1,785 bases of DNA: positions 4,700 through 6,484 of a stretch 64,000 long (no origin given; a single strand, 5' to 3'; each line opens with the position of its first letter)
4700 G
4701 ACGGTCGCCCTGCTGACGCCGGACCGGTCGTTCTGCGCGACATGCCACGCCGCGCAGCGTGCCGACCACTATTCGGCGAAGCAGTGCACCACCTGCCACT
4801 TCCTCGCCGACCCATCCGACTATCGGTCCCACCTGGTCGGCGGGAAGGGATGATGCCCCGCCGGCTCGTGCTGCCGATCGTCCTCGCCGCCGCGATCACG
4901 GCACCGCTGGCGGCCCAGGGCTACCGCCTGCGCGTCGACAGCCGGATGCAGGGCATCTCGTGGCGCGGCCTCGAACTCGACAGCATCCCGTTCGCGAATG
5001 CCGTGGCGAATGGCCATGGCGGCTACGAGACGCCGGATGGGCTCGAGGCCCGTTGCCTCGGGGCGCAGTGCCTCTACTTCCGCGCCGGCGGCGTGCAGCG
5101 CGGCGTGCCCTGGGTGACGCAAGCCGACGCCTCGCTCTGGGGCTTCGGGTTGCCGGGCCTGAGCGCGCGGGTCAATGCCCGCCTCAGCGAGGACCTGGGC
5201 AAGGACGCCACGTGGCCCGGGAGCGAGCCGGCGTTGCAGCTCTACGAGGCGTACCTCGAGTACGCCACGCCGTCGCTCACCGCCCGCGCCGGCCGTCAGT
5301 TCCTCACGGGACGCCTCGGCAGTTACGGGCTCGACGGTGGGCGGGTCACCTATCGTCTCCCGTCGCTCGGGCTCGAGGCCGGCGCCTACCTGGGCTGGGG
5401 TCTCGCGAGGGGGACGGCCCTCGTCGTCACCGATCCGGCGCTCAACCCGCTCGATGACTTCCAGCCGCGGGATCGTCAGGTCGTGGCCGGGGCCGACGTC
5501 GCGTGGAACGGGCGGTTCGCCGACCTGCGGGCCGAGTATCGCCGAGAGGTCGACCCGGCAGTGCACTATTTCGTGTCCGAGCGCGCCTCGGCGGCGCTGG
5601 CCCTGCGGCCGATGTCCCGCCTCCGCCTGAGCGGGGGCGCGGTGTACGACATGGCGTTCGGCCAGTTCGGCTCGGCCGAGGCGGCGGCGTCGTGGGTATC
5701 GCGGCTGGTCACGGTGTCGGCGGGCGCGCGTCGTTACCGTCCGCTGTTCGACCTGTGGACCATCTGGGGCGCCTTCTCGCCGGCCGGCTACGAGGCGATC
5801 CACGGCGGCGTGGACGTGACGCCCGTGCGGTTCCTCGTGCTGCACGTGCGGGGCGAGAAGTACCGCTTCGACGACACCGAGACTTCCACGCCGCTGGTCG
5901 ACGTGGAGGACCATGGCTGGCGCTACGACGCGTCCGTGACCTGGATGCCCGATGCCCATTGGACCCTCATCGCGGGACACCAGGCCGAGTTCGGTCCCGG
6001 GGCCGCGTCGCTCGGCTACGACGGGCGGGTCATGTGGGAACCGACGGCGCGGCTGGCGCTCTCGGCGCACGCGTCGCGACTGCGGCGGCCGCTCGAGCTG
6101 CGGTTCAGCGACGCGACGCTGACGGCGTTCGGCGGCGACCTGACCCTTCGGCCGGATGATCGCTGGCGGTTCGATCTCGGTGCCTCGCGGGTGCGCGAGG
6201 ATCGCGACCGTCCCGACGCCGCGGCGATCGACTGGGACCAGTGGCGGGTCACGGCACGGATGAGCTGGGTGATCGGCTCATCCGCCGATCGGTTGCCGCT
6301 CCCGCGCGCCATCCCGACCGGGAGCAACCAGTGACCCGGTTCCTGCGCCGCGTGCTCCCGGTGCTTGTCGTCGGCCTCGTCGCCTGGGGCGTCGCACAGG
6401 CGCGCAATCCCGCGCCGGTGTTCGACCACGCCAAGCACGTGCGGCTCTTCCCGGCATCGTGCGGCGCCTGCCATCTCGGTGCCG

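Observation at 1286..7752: Four-gene multihaem cytochrome / beta-barrel cluster: candidate porin-cytochrome trans-envelope electron conduit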

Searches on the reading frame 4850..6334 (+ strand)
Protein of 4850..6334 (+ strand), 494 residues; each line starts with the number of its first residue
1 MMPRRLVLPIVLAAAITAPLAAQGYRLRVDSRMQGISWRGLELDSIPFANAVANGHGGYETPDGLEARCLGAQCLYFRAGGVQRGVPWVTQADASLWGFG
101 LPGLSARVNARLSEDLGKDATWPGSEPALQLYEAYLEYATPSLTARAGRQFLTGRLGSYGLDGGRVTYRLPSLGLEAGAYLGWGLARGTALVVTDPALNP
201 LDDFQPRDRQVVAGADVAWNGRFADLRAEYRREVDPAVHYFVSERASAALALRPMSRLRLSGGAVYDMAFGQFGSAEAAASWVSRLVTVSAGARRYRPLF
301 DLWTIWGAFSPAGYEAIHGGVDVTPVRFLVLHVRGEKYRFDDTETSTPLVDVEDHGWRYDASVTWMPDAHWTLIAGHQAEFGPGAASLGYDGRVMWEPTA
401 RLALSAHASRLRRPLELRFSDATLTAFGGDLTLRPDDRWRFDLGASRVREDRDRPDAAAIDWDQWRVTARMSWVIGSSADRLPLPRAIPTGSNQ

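Call 4: search_protein_families(library=pfam, proteins=[window:4850-6334:+], max_evalue=1)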
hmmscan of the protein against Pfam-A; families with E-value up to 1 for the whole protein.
window:4850-6334:+ (494 aa): 0 families

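Call 5: search_protein_families(library=ncbifam, proteins=[window:4850-6334:+], max_evalue=1)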
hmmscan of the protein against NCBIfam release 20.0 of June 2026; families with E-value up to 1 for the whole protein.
window:4850-6334:+ (494 aa): 1 family
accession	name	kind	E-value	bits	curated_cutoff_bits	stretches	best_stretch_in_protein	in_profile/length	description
NF033923.0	opr_proin_2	subfamily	0.14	11.3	150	1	124-177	113-166/386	Opr family porin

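Call 6: find_homologous_proteins(query=window:4850-6334:+, max_evalue=0.001)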
Query window:4850-6334:+ (494 aa): 1178 proteins with E <= 0.001 among 8000 candidates; the best 120 are listed.
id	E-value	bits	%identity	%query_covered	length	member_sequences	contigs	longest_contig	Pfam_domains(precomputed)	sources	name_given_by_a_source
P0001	0.0e+0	1018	89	100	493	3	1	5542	-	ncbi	-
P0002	6.1e-218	743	67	96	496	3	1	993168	-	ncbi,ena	-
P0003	1.5e-214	732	67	96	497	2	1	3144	-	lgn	-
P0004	5.0e-210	717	66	95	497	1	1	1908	-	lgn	-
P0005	3.5e-202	691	64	96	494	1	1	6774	-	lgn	-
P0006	3.8e-202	691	64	97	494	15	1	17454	-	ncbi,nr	ncbi:MAG: hypothetical protein KC544_11170 [Gemmatimonadetes bacterium]|nr:hypothetical protein [Gem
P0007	2.9e-201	688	63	97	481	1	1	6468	-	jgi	jgi:hypothetical protein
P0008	5.9e-192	657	61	98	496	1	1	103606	-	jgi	-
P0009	8.6e-188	644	60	100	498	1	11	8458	-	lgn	-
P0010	1.2e-187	643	60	96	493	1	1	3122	-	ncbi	-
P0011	1.8e-187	642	59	99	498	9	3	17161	-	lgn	-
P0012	4.4e-187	641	61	94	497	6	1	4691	-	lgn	-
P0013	4.0e-186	638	60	96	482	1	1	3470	-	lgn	-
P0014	4.3e-186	638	59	97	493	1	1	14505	-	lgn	-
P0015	7.6e-186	637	60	99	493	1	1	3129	-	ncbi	ncbi:MAG TPA: hypothetical protein VF187_02645 [Gemmatimonadales bacterium]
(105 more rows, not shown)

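Call 7: search_solved_structures(query=window:4850-6334:+, max_evalue=10)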
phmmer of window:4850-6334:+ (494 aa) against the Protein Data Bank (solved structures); distinct sequences matched with E-value up to 10: 1.
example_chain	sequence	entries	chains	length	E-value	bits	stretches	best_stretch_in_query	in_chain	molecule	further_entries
35tl_C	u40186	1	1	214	2.1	10.4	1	103-214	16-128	Germinal-designed anti-PD-L1 scFv H5, V(L) domain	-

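Call 10: find_related_loci(query=A1, collection=genome_contigs, flank=8000)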
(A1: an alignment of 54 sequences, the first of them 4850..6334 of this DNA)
Query A1 (494 aa) in genome_contigs; peptide patterns used: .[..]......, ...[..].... (x = any residue, [..] = any of these).
466 stretches matched a pattern; 430 encode a relative of the query (tblastn E <= 1e-3); the best 80 are kept; 80 distinct loci.
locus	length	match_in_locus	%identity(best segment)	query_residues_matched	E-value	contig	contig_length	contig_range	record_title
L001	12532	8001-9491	67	1-494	0e+0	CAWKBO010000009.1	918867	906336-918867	MAG: uncultured Gemmatimonadales bacterium isolate MFD05442.bin.2.33 genome assembly, contig: contig_6672, whole genome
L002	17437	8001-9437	67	17-492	0e+0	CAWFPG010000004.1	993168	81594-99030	MAG: uncultured Gemmatimonadales bacterium isolate MFD05684.bin.1.19 genome assembly, contig: contig_27682, whole genome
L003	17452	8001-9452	58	10-493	0e+0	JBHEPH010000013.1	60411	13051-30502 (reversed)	MAG: Gemmatimonadales bacterium isolate S6_bin.68.strict S6_NODE_13, whole genome shotgun sequence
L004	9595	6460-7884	60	20-494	0e+0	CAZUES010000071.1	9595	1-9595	MAG TPA_asm: uncultured Gemmatimonas sp. isolate SRP344714_co1_324 genome assembly, contig: NODE_12803_length_9595_cov_1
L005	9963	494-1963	58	2-493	0e+0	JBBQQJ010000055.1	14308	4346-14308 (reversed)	MAG: Gemmatimonadales bacterium isolate Co_metawrap_1575 Cmw_1575_k141_6211867_length_14308_cov_8.0000, whole genome sho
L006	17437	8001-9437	58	10-490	0e+0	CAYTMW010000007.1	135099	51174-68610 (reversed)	MAG TPA_asm: uncultured Gemmatimonas sp. isolate SRP136066_co1_250 genome assembly, contig: NODE_56_length_135099_cov_56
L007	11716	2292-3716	59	19-493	5e-180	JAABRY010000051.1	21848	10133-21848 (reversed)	MAG: Gemmatimonadetes bacterium isolate S09.Bin022 Scaffold_37_1, whole genome shotgun sequence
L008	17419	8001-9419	59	19-493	3e-178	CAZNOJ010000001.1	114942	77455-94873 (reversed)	MAG TPA_asm: uncultured Gemmatimonadaceae bacterium isolate SRP329715_co2_115 genome assembly, contig: NODE_336_length_1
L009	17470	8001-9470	56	7-494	1e-177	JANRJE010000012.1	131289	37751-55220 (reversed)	MAG: Gemmatimonadales bacterium isolate bins.158 k141_4798691, whole genome shotgun sequence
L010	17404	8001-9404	60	21-488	5e-177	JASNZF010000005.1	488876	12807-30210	MAG: Gemmatimonadales bacterium isolate GEMM-2 HKU-EGSB-GEMM-2_5, whole genome shotgun sequence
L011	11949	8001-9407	59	22-490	6e-176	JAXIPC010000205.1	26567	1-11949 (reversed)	MAG: Gemmatimonadales bacterium isolate Fractures_MAG_09 c_000000184990, whole genome shotgun sequence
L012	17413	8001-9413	59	23-494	1e-173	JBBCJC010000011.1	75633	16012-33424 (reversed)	MAG: Gemmatimonadales bacterium isolate MAG_CPA_16 P10A_000000051017, whole genome shotgun sequence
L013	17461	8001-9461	56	4-490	1e-173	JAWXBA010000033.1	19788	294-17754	MAG: Gemmatimonadota bacterium isolate MP5IB2.67 k99_170102, whole genome shotgun sequence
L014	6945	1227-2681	57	10-494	5e-173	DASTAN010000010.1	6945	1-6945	MAG TPA_asm: Gemmatimonadales bacterium isolate SMAG_U738 k141_1597732, whole genome shotgun sequence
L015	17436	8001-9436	63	10-488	2e-169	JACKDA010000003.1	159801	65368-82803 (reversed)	MAG: Gemmatimonadales bacterium isolate HK-STAS-GEMM-1 HK-STAS-GEMM-1_3, whole genome shotgun sequence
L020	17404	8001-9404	53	23-488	2e-146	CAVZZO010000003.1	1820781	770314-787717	MAG: uncultured Gemmatimonadales bacterium isolate MFD01721.bin.1.83 genome assembly, contig: contig_6386, whole genome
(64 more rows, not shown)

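Call 22: predict_structure(alignment_id=A1)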
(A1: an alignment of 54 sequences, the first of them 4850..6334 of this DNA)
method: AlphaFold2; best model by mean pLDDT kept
length: 494 residues; sequences in the alignment: 54
mean_pLDDT: 83.0   pTM: 0.74
mean pLDDT of the five models: 83.0, 81.0, 80.4, 79.4, 79.0
residues with pLDDT >= 90: 263; 70-90: 132; 50-70: 52; < 50: 47
segments of 3 or more residues with pLDDT < 50: 17-19, 188-204, 301-309, 480-494
pLDDT, mean of each block of 10 residues (from residue 1): 60 54 82 89 92 82 87 91 89 88 90 82 73 92 94 81 95 94 65 39 53 94 95 77 89 95 93 94 96 86 41 90 96 96 68 86 97 97 86 97 98 80 94 94 96 75 91 80 36 28
secondary structure, 60 per line:
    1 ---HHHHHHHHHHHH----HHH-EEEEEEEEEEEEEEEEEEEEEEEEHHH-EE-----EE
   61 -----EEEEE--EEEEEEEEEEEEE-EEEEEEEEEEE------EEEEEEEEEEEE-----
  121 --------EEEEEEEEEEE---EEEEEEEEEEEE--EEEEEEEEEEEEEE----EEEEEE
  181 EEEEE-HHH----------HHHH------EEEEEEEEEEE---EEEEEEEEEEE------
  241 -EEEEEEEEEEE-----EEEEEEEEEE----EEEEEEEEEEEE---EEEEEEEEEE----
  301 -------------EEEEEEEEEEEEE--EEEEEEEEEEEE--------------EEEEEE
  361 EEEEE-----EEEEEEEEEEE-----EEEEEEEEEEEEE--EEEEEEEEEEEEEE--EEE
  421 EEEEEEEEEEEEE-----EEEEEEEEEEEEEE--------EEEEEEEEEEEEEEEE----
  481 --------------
elements in order: H4-15 E24-47 E66-70 E73-85 E87-97 E104-115 E129-139 E143-154 E157-170 E175-185 H200-203 E210-220 E224-234 E242-252 E258-267 E272-283 E287-296 E314-326 E329-340 E355-365 E371-381 E387-399 E402-415 E418-433 E439-452 E461-476

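Call 25: fold_search(model_id=the predicted structure, library=pdb)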
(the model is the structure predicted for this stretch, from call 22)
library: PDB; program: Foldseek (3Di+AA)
matches with E <= 10: 895; with E <= 0.001: 360
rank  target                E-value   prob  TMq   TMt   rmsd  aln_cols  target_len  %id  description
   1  9fy9_D                1.3e-09  1.00  0.51  0.39   7.8       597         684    8  Cryo-EM structure of the type 1 chaperone-usher pilus FimD-tip complex (FimDHGFC) - Conformer 1 (released 2025-06-04)
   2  5ldv                  5.5e-09  1.00  0.35  0.41  12.8       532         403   10  Crystal Structures of MOMP from Campylobacter jejuni (released 2016-10-26)
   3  5ldt_A                9.2e-09  1.00  0.34  0.39  11.6       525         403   10  Crystal Structures of MOMP from Campylobacter jejuni (released 2016-10-26)
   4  3rbh_C                1.3e-08  1.00  0.35  0.40  12.3       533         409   10  Structure of alginate export protein AlgE from Pseudomonas aeruginosa (released 2011-07-27)
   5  3rbh_D                1.9e-08  1.00  0.35  0.40  12.2       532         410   10  Structure of alginate export protein AlgE from Pseudomonas aeruginosa (released 2011-07-27)
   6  8agd_A                5.0e-08  1.00  0.32  0.17  22.6       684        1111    9  Full SDBC and SOD assembly (released 2023-04-12)
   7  2qtk_A                5.3e-08  1.00  0.34  0.42  10.7       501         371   10  Crystal Structure of the outer membrane protein opdK from Pseudomonas aeruginosa (released 2008-06-24)
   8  8wv0_B                5.5e-08  1.00  0.29  0.39  13.2       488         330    9  Outer membrane porin of Burkholderia pseudomallei (BpsOmp38) (released 2024-10-30)
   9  3rfz_E                7.0e-08  1.00  0.45  0.31  12.5       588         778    8  Crystal structure of the FimD usher bound to its cognate FimC:FimH substrate (released 2011-06-01)
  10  8wv0_A                7.3e-08  1.00  0.29  0.39  12.8       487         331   10  Outer membrane porin of Burkholderia pseudomallei (BpsOmp38) (released 2024-10-30)
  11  6r2q_B                7.3e-08  1.00  0.39  0.31  19.5       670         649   11  Structure of the Mtr complex (released 2020-04-22)
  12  3rbh_A                8.1e-08  1.00  0.35  0.39  14.4       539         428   11  Structure of alginate export protein AlgE from Pseudomonas aeruginosa (released 2011-07-27)
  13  2y2x_B                1.0e-07  1.00  0.35  0.42  10.0       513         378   10  Crystal Structure of Pseudomonas Aeruginosa OpdK with Vanillate (released 2011-12-28)
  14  5dl7                  1.2e-07  1.00  0.38  0.45  11.1       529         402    9  Crystal structure of Acinetobacter baumannii OccAB3 (released 2016-02-03)
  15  3rbh_B                1.2e-07  1.00  0.37  0.40  12.9       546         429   11  Structure of alginate export protein AlgE from Pseudomonas aeruginosa (released 2011-07-27)
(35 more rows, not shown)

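Call 34: list_cluster_members(proteins=[P0241, P0121, window:4850-6334:+, window:6331-7752:+])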
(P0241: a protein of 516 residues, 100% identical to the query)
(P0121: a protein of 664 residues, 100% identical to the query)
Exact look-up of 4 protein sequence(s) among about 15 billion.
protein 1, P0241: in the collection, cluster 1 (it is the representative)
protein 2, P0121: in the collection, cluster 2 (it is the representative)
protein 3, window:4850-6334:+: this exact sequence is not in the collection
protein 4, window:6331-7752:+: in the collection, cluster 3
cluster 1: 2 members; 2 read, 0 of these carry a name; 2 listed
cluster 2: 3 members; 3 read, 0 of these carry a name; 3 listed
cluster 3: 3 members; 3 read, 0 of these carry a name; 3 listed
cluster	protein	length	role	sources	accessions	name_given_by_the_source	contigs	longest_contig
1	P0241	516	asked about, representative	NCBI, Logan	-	-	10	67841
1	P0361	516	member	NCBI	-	-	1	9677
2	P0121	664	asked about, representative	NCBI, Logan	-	-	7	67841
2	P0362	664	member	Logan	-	-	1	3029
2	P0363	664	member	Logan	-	-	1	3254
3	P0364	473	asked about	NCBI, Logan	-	-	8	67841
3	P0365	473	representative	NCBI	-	-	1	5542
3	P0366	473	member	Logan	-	-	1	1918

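Call 56: search_protein_representatives(alignment_id=A1)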
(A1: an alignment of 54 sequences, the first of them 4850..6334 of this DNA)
Query: 54 sequences, 497 profile positions. Proteins with E-value up to 0.001 (for the whole library): 510; up to 1e-10: 347; up to 1e-30: 183. The best 150 are listed.
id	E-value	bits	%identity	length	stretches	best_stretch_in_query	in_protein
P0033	3.6e-225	764.8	-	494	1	6-494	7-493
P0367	1.4e-212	723.3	-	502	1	5-494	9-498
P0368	3.3e-190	649.5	-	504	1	6-492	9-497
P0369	2.6e-178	610.2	-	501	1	6-491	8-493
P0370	2.3e-174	597.2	-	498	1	7-490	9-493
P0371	3.2e-172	590.2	-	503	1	5-491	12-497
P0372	4.2e-171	586.5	-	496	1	9-490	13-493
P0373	2.7e-170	583.8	-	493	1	18-491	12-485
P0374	1.9e-167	574.4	-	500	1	7-493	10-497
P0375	2.5e-167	574.0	-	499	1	9-493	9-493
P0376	3.3e-165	567.0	-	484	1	21-492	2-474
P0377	6.0e-163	559.6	-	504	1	5-495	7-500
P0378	4.7e-162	556.6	-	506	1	8-493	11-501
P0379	1.2e-159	548.7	-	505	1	3-495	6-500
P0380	4.1e-155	533.7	-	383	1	117-495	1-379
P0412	7.0e-86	305.4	-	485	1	9-480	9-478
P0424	1.5e-77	277.9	-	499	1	6-472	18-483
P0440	4.5e-68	246.6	-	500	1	6-479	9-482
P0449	3.0e-65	237.3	-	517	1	8-482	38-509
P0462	3.7e-60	220.5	-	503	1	6-479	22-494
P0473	1.0e-55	205.8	-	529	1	8-478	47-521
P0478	2.4e-55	204.6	-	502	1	7-486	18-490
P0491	5.2e-52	193.6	-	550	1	8-482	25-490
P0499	7.0e-49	183.3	-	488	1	8-481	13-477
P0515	2.7e-43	164.9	-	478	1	6-482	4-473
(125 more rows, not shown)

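Call 73: search_protein_families(library=pfam, proteins=[L020:695-1213:+, L020:1214-2503:+, L020:2500-3753:+, L020:3757-5769:+, L020:5783-7057:+, L020:6985-7905:+, L020:86-619:+], max_evalue=0.01)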
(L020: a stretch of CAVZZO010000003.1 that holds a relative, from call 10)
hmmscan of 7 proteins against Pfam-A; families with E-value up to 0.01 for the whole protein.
L020:695-1213:+ (172 aa): 1 family
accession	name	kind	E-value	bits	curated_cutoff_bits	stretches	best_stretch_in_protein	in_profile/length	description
PF13806.12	Rieske_2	-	0.003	17.9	27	1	77-169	5-103/104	Rieske-like [2Fe-2S] domain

L020:1214-2503:+ (429 aa): 4 families
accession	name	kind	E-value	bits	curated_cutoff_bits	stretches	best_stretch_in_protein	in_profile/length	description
PF00033.24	Cytochrome_B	-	4.9e-48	163.9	27.2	1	69-243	15-188/189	Cytochrome b/b6/petB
PF13631.11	Cytochrom_B_N_2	-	9e-43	146.6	27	1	128-295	4-167/169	Cytochrome b(N-terminal)/b6/petB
PF14358.11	DUF4405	-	0.00011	23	26.7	1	74-136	6-63/66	Domain of unknown function (DUF4405)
PF01292.26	Ni_hydr_CYTB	-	0.001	19.3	30.1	1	58-140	91-164/179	Prokaryotic cytochrome b561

L020:2500-3753:+ (417 aa): 4 families
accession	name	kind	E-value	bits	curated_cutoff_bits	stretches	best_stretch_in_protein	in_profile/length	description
PF09699.15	Paired_CXXCH_1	-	6.8e-14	51.7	20.6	2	258-288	7-39/41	Doubled CXXCH motif (Paired_CXXCH_1)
PF14537.11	Cytochrom_c3_2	-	9.8e-11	42.4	25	1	133-236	2-78/79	Cytochrome c3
PF14522.11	Cytochrome_C7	-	1.5e-10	41.2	24.8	1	36-102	12-67/67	Cytochrome c7 and related cytochrome c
PF03264.19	Cytochrom_NNT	-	0.0042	17.3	24.1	0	81-217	23-134/174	NapC/NirT cytochrome c family, N-terminal region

L020:3757-5769:+ (670 aa): 6 families
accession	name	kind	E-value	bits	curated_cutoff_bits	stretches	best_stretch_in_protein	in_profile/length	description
PF14537.11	Cytochrom_c3_2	-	4.4e-20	72.4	25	3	456-519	24-79/79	Cytochrome c3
PF14522.11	Cytochrome_C7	-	5.7e-19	68.2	24.8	4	285-354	12-66/67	Cytochrome c7 and related cytochrome c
PF02085.21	Cytochrom_CIII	-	2.2e-12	47.6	22.9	1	158-240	21-101/101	Class III cytochrome C family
PF03264.19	Cytochrom_NNT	-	2.2e-10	41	24.1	1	15-101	10-102/174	NapC/NirT cytochrome c family, N-terminal region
PF22113.1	Mtrc-MtrF_II-IV_dom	-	5.8e-10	39.4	30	1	216-356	8-165/176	Outer membrane cytochrome MtrC/MtrF-like, domains II/IV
PF09699.15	Paired_CXXCH_1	-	0.00027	21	20.6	0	325-354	8-36/41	Doubled CXXCH motif (Paired_CXXCH_1)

L020:5783-7057:+ (424 aa): 7 families
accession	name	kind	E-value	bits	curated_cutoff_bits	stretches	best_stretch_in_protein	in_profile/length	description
PF14522.11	Cytochrome_C7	-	7.9e-17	61.3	24.8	3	89-158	7-67/67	Cytochrome c7 and related cytochrome c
PF09699.15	Paired_CXXCH_1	-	1.1e-15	57.5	20.6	3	198-236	5-38/41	Doubled CXXCH motif (Paired_CXXCH_1)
PF14537.11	Cytochrom_c3_2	-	7.3e-15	55.6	25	4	24-101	19-79/79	Cytochrome c3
PF22113.1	Mtrc-MtrF_II-IV_dom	-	3.9e-10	40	30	1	96-275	9-169/176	Outer membrane cytochrome MtrC/MtrF-like, domains II/IV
PF03264.19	Cytochrom_NNT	-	1.3e-09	38.4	24.1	1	285-329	34-77/174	NapC/NirT cytochrome c family, N-terminal region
PF02085.21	Cytochrom_CIII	-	2.3e-08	34.8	22.9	1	59-138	18-91/101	Class III cytochrome C family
PF22678.1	Cytochrom_c_NrfB-like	-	0.0014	19.5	27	0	317-353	33-66/89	Cytochrome c-type protein NrfB-like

L020:6985-7905:+ (306 aa): 1 family
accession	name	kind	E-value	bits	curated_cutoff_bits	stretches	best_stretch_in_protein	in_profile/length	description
PF01292.26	Ni_hydr_CYTB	-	2.5e-07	31.1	30.1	1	42-223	1-159/179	Prokaryotic cytochrome b561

L020:86-619:+ (177 aa): 0 families
